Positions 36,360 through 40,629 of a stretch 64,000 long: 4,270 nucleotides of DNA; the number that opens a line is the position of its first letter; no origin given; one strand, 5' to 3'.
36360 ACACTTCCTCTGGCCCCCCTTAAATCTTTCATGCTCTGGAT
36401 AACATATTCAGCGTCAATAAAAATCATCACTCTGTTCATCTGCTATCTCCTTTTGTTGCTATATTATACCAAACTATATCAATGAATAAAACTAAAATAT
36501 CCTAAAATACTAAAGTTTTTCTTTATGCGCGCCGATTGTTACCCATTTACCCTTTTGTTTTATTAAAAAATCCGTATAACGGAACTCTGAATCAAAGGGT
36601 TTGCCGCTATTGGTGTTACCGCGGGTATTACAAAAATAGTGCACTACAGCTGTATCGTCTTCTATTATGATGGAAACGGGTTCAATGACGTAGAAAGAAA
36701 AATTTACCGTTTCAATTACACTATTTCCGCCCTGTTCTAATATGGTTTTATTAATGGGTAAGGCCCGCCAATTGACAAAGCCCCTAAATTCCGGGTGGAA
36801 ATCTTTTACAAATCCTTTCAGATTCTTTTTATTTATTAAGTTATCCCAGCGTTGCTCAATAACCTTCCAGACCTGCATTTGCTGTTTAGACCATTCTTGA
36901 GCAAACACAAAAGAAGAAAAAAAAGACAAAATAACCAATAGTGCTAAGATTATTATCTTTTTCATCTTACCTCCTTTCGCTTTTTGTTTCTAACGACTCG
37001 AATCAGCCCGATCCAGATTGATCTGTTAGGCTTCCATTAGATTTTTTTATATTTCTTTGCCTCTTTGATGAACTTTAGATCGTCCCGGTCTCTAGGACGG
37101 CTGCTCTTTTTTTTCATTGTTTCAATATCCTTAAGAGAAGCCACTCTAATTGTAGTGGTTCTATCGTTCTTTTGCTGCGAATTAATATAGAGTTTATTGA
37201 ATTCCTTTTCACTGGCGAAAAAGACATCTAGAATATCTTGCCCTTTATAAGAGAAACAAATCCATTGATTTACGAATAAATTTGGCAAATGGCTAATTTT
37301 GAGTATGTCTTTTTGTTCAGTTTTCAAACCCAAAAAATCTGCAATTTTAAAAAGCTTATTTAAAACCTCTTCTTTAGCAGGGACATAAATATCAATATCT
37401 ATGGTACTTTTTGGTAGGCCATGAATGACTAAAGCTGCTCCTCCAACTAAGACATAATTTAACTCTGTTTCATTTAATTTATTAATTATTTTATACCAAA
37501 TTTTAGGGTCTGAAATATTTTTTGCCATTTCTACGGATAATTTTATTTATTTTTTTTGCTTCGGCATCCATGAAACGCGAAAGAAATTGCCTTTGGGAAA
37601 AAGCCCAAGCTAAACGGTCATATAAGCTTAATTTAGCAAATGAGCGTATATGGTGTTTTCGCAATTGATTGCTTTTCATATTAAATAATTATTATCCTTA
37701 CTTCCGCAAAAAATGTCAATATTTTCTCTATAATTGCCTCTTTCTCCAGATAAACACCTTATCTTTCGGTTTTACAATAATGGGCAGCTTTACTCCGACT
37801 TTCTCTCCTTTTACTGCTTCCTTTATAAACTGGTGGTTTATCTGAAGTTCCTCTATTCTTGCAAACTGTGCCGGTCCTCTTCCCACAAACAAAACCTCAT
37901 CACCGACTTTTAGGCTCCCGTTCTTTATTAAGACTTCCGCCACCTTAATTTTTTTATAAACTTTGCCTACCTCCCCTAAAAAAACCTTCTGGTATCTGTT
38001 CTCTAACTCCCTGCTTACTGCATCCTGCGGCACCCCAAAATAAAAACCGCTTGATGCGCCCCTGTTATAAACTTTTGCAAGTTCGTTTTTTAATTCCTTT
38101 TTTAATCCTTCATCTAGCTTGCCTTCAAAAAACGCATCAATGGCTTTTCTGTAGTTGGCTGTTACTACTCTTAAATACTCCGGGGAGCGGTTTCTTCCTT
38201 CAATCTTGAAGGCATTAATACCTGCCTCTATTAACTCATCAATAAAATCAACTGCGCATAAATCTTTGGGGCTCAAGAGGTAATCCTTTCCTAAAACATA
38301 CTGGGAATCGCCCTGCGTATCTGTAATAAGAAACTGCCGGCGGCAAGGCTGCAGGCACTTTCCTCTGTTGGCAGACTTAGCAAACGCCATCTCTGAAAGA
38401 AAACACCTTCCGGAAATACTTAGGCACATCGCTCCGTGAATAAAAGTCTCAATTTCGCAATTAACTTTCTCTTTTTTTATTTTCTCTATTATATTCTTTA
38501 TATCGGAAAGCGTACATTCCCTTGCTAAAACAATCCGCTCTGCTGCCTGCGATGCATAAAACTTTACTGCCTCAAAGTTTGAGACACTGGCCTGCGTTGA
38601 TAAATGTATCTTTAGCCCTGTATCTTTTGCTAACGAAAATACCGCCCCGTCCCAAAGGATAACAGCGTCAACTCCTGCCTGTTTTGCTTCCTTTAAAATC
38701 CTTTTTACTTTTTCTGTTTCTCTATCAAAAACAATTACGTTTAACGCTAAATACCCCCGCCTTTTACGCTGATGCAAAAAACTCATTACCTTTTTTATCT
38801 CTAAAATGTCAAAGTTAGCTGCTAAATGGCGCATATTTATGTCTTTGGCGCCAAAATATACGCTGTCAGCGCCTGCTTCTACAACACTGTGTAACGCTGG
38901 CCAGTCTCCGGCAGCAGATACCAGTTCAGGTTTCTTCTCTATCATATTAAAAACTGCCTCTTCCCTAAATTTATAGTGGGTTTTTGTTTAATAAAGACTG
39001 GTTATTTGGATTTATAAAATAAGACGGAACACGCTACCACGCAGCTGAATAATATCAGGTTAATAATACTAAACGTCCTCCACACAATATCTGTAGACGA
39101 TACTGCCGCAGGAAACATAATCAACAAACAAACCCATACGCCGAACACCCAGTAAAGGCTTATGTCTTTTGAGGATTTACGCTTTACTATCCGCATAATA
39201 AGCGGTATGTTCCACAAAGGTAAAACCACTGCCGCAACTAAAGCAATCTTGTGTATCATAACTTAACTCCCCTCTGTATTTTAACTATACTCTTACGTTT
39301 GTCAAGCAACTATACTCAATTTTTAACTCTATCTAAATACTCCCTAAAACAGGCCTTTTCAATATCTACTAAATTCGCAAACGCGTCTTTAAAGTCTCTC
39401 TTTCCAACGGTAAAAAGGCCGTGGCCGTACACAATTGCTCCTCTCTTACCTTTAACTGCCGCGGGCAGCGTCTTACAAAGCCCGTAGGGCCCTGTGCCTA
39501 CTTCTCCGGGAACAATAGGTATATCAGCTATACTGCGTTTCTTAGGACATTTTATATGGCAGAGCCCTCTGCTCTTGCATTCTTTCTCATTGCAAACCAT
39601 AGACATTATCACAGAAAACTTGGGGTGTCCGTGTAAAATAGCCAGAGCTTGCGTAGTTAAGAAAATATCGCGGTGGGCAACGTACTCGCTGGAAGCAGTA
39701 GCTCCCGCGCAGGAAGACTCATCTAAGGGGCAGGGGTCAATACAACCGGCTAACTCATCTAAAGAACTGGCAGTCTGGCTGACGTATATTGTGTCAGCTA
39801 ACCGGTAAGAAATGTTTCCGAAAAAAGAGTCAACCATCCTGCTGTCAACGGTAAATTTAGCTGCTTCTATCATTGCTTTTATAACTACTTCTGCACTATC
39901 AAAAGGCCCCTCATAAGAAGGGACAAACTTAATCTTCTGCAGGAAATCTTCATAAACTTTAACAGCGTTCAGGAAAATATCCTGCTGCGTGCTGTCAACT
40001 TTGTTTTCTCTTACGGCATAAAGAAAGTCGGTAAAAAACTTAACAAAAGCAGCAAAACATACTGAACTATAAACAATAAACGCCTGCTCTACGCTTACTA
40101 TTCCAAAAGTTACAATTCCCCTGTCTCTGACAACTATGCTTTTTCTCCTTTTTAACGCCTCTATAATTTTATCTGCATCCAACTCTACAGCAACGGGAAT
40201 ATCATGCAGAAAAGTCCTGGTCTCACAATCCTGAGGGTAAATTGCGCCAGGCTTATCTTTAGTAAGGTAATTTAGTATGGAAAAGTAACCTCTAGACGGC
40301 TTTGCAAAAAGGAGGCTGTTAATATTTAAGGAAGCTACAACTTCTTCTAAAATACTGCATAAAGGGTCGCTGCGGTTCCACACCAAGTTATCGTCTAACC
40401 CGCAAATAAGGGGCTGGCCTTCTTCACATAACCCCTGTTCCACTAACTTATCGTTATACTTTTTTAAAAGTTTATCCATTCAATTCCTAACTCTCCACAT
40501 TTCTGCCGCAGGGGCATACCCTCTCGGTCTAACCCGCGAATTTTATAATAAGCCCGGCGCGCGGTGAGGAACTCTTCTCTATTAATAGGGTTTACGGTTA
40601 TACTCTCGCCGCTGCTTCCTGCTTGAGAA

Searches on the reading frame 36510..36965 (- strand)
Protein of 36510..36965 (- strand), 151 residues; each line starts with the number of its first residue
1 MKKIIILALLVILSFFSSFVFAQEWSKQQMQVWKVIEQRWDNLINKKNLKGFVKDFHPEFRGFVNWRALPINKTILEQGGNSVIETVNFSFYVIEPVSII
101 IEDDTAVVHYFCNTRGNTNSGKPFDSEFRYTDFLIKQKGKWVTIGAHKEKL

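Call 5: search_protein_families(library=pfam, proteins=[window:36510-36965:-], max_evalue=0.01)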
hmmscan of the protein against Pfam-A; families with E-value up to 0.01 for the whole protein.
window:36510-36965:- (151 aa): 3 families
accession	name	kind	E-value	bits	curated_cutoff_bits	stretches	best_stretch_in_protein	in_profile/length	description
PF14534.12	DUF4440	-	1.6e-08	35.4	25.2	1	36-142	4-106/107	Domain of unknown function (DUF4440)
PF08332.16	CaMKII_AD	-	2.7e-05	24.8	22.1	1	30-148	3-124/128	Calcium/calmodulin dependent protein kinase II association domain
PF12680.13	SnoaL_2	-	0.0057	17.7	27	0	39-142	3-100/102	SnoaL-like domain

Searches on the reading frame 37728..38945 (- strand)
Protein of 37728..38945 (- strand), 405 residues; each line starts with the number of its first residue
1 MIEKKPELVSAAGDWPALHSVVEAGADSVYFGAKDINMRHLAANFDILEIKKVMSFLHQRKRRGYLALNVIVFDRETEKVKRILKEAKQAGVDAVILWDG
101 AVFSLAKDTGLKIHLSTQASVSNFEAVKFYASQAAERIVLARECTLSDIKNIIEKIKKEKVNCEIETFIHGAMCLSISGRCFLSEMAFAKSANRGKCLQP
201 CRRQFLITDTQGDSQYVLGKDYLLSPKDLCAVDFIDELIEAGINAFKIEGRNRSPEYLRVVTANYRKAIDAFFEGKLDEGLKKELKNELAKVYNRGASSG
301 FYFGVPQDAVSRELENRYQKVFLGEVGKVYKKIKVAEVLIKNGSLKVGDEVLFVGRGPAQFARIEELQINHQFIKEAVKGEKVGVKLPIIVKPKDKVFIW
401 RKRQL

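Call 5: search_protein_families(library=pfam, proteins=[window:37728-38945:-], max_evalue=0.01)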
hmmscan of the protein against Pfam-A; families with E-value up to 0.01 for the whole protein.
window:37728-38945:- (405 aa): 3 families
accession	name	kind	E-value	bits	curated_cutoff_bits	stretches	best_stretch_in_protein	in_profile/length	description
PF01136.24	Peptidase_U32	-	1.4e-75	254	22.4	1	78-306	2-231/233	Peptidase family U32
PF03144.31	GTP_EFTU_D2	-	2.8e-07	31.3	30.3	1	335-390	3-61/73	Elongation factor Tu domain 2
PF06506.16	PrpR_N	-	0.0047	17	29.1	1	68-127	97-154/167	Propionate catabolism activator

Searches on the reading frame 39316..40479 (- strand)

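Call 5: search_protein_families(library=pfam, proteins=[window:39316-40479:-], max_evalue=0.01)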
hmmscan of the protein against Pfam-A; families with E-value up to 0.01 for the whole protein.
window:39316-40479:- (387 aa): 1 family
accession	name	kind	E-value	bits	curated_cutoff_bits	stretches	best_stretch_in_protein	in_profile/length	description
PF00596.27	Aldolase_II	-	1e-21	78.1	22.2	1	202-377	2-179/183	Class II Aldolase and Adducin N-terminal domain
